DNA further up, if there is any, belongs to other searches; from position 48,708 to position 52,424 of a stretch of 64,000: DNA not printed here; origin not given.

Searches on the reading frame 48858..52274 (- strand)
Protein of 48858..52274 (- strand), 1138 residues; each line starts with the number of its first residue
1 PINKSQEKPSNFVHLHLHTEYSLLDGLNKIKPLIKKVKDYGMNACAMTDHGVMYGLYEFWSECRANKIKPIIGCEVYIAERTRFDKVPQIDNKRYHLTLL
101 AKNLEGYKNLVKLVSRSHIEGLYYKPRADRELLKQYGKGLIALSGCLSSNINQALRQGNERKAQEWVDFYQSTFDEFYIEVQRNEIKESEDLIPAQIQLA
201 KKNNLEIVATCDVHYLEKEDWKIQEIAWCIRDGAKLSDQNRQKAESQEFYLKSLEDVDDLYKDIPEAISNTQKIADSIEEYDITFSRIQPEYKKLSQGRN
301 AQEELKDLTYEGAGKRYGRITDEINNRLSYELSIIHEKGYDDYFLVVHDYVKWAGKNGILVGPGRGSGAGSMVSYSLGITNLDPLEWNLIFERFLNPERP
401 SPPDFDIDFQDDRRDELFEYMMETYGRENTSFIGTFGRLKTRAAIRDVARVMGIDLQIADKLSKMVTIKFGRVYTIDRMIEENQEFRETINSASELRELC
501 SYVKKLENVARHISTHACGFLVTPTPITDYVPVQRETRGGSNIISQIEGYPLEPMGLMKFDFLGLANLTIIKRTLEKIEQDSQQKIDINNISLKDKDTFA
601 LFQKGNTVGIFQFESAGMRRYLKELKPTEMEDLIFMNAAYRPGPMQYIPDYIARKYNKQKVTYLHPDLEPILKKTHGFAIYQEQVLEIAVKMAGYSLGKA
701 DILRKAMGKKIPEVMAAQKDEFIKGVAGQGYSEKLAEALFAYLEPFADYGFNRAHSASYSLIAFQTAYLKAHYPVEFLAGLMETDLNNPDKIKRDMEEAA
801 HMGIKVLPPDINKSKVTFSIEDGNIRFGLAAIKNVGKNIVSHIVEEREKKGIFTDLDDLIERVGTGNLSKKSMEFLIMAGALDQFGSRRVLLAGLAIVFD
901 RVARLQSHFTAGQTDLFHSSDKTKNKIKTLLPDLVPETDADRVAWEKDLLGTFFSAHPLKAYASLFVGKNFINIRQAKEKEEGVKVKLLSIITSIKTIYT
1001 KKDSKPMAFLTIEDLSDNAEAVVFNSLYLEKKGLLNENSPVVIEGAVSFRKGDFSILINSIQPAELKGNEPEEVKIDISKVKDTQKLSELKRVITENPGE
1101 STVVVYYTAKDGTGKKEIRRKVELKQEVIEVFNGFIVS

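Call 52: search_protein_families(library=pfam, proteins=[window:48858-52274:-], max_evalue=0.001)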
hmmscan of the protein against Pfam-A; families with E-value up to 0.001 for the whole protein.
window:48858-52274:- (1138 aa): 5 families
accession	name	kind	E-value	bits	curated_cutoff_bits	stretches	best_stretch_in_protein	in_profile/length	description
PF07733.18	DNA_pol3_alpha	-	7.2e-91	304.8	23.9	1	304-564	2-260/260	Bacterial DNA polymerase III alpha NTPase domain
PF17657.6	DNA_pol3_finger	-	1.7e-62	210.1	22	1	567-729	1-165/166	Bacterial DNA polymerase III alpha subunit finger domain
PF02811.25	PHP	-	5.1e-57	193.2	26.4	1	14-183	1-163/164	PHP domain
PF14579.12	HHH_6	-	2.1e-30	105.2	25.6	1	803-889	1-87/90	Helix-hairpin-helix motif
PF01336.31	tRNA_anti-codon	-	6e-10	39.4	27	1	993-1063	8-74/75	OB-fold nucleic acid binding domain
